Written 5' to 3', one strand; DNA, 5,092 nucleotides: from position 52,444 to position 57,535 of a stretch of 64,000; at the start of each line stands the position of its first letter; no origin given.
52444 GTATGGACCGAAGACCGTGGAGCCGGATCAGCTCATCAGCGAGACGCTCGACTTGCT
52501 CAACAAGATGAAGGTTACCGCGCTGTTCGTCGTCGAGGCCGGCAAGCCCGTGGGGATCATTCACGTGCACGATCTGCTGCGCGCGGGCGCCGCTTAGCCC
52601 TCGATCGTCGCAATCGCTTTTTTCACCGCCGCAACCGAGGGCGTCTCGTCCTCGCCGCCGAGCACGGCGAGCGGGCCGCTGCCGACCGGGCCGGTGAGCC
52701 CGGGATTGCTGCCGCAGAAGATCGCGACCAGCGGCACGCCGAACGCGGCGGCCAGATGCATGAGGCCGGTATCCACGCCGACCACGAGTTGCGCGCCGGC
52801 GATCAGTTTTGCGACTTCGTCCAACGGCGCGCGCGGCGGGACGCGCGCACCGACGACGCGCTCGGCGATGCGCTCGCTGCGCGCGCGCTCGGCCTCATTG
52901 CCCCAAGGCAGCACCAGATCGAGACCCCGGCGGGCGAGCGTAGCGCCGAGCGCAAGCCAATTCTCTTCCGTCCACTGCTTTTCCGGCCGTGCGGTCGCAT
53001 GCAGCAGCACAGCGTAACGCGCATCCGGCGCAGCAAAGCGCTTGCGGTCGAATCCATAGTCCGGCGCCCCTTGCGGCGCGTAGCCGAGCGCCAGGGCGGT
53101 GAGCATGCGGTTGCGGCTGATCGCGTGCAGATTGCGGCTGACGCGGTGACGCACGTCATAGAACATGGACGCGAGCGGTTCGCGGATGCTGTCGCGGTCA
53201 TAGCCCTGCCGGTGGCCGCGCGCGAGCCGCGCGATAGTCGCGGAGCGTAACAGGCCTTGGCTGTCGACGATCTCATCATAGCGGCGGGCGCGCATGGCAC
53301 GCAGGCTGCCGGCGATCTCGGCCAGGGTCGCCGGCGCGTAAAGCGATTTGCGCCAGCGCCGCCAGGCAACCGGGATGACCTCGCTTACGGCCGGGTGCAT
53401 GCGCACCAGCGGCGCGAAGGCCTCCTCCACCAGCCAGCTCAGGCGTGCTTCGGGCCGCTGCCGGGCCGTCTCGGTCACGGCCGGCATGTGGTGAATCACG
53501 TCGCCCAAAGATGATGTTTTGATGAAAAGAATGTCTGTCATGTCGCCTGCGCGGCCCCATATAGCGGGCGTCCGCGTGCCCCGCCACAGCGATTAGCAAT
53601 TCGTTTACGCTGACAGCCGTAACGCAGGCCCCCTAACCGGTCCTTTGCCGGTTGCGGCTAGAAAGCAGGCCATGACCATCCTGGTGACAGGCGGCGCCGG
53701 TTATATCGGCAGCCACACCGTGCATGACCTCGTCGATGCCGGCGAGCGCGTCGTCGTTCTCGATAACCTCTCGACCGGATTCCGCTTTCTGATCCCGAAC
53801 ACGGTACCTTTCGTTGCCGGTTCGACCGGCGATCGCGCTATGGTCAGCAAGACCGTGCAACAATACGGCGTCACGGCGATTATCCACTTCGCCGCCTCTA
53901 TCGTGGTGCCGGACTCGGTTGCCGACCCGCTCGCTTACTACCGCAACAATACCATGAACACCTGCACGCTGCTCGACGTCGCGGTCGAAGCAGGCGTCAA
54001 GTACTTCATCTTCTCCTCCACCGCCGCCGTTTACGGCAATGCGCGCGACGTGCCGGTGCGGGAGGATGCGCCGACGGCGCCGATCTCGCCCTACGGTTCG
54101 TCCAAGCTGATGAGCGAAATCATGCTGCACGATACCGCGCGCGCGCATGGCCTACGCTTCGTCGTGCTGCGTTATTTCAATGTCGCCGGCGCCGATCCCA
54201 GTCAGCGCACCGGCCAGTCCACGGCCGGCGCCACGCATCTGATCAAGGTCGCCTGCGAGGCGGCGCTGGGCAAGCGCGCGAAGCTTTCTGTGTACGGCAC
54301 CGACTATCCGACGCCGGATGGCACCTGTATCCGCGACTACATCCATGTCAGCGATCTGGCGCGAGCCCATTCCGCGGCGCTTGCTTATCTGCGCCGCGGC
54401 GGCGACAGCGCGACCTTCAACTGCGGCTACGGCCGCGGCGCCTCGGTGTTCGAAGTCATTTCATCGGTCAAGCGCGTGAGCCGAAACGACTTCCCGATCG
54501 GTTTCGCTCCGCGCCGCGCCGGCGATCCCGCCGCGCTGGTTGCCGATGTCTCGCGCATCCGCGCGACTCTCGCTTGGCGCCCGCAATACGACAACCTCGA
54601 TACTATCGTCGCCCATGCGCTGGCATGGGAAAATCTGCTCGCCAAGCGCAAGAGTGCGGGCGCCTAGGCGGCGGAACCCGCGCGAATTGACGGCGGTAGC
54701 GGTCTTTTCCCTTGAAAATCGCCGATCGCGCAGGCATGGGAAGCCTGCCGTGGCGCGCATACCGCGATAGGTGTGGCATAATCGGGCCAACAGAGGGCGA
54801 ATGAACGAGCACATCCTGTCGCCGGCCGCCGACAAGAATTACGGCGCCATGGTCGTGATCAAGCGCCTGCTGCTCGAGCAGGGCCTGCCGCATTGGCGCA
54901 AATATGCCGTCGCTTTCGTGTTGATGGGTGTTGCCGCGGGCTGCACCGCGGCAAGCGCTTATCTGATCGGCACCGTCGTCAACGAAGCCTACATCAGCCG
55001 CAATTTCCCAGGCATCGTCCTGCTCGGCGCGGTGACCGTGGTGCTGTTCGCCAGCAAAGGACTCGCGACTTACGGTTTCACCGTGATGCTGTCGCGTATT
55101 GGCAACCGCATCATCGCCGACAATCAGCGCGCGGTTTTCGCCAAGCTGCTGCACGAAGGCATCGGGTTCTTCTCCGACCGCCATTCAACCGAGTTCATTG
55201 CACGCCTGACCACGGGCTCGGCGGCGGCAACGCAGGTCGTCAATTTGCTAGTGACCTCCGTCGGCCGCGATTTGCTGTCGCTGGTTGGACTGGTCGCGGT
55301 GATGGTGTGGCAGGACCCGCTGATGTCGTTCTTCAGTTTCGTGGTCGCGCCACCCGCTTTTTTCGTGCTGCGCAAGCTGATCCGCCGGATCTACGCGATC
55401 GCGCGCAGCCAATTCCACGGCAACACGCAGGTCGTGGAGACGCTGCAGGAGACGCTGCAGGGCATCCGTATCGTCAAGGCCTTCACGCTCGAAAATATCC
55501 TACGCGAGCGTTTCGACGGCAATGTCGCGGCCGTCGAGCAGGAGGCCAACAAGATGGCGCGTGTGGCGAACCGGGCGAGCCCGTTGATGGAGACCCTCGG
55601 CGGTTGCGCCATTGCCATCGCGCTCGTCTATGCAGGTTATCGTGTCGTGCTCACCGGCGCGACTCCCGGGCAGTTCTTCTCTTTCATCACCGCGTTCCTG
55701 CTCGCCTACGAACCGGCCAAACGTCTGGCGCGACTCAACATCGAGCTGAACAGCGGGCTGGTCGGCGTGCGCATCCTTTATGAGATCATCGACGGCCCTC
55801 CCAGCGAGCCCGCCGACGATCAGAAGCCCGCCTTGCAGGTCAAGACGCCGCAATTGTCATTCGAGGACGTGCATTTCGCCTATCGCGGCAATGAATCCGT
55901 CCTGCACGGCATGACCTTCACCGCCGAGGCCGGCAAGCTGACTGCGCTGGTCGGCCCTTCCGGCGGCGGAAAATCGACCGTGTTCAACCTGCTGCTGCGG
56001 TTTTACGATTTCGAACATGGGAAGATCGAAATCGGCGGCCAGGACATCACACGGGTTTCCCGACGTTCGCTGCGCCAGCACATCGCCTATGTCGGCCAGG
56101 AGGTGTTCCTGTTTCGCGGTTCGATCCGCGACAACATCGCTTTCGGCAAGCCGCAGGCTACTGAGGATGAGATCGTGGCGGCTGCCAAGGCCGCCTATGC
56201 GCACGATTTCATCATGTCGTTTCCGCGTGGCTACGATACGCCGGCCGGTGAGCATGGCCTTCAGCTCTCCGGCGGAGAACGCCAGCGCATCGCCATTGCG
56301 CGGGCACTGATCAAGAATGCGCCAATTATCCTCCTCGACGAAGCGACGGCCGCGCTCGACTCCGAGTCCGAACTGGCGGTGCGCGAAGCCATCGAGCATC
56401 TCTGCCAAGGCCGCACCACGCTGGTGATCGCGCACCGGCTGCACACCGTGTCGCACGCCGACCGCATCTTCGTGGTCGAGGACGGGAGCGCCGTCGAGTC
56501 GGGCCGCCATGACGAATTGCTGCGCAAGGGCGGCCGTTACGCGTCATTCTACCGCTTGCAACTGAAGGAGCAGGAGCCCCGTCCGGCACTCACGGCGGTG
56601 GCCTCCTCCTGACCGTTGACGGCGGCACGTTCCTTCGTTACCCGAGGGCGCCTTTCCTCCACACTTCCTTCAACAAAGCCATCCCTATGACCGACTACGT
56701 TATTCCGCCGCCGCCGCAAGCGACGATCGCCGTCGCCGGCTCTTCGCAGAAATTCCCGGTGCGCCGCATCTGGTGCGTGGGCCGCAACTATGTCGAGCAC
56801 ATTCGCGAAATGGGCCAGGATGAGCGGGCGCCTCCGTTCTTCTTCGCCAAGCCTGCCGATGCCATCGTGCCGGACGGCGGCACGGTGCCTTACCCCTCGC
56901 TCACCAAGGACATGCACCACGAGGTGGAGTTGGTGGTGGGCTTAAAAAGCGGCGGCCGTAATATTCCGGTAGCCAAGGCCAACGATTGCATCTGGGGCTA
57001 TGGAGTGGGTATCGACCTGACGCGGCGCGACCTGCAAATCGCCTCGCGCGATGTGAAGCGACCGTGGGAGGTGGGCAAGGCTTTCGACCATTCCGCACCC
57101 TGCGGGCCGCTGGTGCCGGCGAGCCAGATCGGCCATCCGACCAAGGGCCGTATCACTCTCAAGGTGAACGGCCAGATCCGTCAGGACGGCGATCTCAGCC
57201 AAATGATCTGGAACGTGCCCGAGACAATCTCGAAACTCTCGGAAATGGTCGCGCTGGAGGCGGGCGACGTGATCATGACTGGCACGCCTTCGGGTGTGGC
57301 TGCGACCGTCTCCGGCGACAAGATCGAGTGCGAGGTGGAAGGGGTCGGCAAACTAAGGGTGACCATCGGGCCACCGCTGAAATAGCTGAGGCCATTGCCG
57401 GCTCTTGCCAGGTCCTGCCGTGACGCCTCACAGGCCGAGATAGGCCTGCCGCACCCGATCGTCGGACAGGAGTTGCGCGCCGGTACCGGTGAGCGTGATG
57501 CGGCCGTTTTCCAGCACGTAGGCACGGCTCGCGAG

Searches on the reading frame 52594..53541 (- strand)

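Call 10: search_protein_families(library=pfam, proteins=[window:52594-53541:-])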
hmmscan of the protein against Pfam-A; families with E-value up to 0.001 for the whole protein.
window:52594-53541:- (315 aa): 1 family
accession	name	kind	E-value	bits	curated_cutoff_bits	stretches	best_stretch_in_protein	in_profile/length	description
PF01075.23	Glyco_transf_9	-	4e-52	177.4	22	1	81-304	6-238/247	Glycosyltransferase family 9 (heptosyltransferase)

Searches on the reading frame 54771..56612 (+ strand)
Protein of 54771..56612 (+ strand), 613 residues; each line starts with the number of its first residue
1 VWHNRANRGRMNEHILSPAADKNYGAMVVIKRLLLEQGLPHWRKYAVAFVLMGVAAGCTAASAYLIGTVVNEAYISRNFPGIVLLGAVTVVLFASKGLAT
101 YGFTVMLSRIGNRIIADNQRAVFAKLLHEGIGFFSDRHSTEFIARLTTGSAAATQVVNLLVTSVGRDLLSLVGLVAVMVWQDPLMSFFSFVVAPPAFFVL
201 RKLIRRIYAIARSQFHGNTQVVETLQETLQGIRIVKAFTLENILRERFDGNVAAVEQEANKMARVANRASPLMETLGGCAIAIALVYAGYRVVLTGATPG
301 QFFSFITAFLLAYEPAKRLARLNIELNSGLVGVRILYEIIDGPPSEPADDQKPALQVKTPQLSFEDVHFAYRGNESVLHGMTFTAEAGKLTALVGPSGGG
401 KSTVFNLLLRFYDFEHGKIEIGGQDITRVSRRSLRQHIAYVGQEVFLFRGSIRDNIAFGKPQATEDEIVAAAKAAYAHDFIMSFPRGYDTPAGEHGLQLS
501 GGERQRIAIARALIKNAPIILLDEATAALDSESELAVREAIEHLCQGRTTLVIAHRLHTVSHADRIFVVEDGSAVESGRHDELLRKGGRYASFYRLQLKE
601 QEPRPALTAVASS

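Call 10: search_protein_families(library=pfam, proteins=[window:54771-56612:+])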
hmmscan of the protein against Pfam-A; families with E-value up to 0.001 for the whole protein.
window:54771-56612:+ (613 aa): 3 families
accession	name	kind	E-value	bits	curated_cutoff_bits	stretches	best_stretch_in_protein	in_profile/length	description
PF00005.33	ABC_tran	-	1.7e-32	113.3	25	1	378-527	1-137/137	ABC transporter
PF00664.28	ABC_membrane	-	5.9e-27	95.5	28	1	51-310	7-268/274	ABC transporter transmembrane region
PF02463.25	SMC_N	-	9.6e-09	35.4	40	1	498-569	136-211/220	RecF/RecN/SMC N terminal domain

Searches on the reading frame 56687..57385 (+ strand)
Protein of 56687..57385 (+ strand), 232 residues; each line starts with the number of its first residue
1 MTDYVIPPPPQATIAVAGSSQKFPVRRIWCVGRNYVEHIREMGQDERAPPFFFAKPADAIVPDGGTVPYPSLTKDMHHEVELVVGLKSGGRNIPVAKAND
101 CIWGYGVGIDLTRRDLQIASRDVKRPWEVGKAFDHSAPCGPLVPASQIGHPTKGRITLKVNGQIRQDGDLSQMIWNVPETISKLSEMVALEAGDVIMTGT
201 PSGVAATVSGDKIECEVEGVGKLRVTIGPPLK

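Call 10: search_protein_families(library=pfam, proteins=[window:56687-57385:+])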
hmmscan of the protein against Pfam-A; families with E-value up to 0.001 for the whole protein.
window:56687-57385:+ (232 aa): 1 family
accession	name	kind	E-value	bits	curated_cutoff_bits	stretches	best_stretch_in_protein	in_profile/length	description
PF01557.24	FAA_hydrolase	-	1e-57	195.7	23.9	1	28-227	2-213/214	Fumarylacetoacetate (FAA) hydrolase C-terminal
